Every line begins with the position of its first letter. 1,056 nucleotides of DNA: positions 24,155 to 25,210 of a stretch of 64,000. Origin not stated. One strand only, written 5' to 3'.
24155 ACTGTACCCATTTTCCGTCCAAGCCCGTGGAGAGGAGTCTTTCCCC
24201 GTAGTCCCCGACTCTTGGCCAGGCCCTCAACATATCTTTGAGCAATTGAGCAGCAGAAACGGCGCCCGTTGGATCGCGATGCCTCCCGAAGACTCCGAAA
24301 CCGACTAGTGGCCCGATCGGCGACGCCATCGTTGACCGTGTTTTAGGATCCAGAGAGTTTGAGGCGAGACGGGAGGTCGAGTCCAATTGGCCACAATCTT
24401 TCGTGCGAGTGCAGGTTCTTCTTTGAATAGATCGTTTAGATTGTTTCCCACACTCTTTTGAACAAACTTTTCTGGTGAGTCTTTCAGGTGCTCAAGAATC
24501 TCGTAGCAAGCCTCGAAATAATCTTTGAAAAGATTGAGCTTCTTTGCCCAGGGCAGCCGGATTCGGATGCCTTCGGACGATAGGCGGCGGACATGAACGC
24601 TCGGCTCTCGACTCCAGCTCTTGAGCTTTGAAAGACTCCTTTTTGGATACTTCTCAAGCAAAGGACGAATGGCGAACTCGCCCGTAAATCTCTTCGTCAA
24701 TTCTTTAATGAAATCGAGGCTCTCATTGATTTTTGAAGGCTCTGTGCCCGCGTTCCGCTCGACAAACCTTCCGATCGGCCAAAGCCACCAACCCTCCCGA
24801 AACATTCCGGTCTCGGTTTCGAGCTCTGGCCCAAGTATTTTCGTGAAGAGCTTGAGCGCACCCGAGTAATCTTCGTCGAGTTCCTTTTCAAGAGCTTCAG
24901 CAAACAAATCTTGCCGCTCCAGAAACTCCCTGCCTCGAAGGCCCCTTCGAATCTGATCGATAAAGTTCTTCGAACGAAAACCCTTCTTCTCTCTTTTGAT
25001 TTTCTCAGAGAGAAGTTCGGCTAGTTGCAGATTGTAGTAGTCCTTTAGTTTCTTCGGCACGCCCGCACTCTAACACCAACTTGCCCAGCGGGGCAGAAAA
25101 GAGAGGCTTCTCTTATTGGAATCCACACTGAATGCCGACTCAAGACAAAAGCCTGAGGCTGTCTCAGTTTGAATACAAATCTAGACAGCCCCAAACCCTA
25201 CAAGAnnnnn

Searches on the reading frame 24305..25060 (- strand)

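Call 42: search_protein_families(library=pfam, proteins=[window:24305-25060:-], max_evalue=0.001)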
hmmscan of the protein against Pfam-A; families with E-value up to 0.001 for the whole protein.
window:24305-25060:- (251 aa): 1 family
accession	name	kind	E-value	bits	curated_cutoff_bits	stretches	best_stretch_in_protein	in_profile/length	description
PF08713.17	DNA_alkylation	-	2.6e-07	31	21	1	131-225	111-196/213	DNA alkylation repair enzyme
